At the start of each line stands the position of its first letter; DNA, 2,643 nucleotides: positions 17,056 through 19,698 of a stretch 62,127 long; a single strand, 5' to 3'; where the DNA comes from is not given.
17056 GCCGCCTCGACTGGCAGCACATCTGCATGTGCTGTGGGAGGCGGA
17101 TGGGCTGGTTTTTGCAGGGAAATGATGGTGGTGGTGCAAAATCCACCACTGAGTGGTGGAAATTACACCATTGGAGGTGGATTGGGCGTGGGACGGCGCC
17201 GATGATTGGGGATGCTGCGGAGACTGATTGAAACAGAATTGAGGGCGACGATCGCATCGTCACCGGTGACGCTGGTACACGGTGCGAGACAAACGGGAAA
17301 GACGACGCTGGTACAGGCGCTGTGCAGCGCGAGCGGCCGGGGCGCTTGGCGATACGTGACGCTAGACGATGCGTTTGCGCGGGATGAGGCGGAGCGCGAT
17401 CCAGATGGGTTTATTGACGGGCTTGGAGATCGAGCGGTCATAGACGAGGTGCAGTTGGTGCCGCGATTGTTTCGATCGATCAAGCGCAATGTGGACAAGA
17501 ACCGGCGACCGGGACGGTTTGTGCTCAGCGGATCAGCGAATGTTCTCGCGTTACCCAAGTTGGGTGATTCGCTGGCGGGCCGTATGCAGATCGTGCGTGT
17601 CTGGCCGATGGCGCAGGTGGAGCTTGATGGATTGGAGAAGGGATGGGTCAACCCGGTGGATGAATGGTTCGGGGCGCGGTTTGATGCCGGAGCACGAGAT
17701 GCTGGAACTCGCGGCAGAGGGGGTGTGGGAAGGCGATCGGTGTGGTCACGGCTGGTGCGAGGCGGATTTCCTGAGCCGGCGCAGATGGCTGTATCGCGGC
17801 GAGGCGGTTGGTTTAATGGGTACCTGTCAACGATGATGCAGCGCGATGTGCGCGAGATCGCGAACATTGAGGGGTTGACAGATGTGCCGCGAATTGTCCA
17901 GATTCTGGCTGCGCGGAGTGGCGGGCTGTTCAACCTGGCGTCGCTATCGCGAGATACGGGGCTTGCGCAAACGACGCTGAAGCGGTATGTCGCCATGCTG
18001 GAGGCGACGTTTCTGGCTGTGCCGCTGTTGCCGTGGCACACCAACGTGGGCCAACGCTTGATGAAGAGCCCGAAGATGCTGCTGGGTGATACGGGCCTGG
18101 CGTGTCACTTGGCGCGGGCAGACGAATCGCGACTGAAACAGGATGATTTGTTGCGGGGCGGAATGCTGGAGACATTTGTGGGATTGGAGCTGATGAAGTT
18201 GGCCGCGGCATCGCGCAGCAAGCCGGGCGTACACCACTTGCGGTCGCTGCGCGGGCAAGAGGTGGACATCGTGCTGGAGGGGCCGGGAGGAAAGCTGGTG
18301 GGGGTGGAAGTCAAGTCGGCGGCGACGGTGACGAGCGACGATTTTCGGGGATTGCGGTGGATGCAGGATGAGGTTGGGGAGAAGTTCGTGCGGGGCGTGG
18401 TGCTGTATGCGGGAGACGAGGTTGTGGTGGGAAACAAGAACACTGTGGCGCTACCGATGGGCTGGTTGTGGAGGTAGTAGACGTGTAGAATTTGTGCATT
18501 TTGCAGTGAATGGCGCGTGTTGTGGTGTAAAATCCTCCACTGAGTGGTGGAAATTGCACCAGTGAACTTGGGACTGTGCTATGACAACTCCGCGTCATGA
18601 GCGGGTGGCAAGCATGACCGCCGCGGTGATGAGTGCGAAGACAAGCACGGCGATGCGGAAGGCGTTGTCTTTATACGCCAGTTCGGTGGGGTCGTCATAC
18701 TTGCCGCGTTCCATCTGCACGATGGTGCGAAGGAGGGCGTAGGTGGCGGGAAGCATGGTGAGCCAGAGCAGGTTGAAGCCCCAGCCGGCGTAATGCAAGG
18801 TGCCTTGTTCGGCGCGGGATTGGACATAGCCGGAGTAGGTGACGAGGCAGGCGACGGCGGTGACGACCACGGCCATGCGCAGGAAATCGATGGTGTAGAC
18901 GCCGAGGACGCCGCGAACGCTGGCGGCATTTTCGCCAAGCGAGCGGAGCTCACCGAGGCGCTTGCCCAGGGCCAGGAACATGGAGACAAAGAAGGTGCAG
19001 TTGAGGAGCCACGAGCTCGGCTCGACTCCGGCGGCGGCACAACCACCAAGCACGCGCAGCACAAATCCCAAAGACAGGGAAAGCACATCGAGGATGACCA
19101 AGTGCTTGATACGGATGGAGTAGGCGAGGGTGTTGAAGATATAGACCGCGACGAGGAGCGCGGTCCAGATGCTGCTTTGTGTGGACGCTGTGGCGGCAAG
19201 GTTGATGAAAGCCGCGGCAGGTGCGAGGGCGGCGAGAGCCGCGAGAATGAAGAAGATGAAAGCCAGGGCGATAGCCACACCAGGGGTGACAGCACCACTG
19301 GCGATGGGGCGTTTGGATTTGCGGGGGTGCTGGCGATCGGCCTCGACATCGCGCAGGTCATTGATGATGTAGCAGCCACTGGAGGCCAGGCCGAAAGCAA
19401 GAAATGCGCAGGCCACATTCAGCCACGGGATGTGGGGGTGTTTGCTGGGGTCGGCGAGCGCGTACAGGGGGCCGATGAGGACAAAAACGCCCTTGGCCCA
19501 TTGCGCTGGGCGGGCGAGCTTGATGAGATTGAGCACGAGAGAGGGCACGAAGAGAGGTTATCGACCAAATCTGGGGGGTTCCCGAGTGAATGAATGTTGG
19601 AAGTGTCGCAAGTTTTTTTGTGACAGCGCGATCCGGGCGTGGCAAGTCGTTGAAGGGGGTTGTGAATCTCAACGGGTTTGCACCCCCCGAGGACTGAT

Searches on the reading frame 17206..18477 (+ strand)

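Call 81: search_protein_families(library=pfam, proteins=[window:17206-18477:+], max_evalue=0.001)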
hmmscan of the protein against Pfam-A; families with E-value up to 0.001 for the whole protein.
window:17206-18477:+ (423 aa): 3 families
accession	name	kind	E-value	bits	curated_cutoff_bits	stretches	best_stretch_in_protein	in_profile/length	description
PF13635.12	DUF4143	-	1.4e-38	132.6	28.1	1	212-371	1-159/160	Domain of unknown function (DUF4143)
PF13173.12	AAA_14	-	2.3e-22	79.8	27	1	19-139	2-127/129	AAA domain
PF13191.12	AAA_16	-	0.00033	21.6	32.6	1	10-48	14-53/167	AAA ATPase domain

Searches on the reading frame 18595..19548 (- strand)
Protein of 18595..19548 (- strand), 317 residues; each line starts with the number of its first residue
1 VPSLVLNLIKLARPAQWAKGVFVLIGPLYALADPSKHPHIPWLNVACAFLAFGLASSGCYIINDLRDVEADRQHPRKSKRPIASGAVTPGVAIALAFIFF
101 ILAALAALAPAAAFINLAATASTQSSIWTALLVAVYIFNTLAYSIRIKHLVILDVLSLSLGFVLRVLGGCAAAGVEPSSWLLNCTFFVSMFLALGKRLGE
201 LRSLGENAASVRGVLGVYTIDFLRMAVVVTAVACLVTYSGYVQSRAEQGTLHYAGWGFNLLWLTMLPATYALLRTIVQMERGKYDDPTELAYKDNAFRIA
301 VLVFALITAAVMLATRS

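Call 54: search_protein_families(library=pfam, proteins=[window:18595-19548:-], max_evalue=0.001)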
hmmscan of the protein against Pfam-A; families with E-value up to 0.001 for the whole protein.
window:18595-19548:- (317 aa): 1 family
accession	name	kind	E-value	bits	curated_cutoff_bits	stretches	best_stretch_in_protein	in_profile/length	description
PF01040.23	UbiA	-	1.9e-22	80.2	34.2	1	23-290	5-243/250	UbiA prenyltransferase family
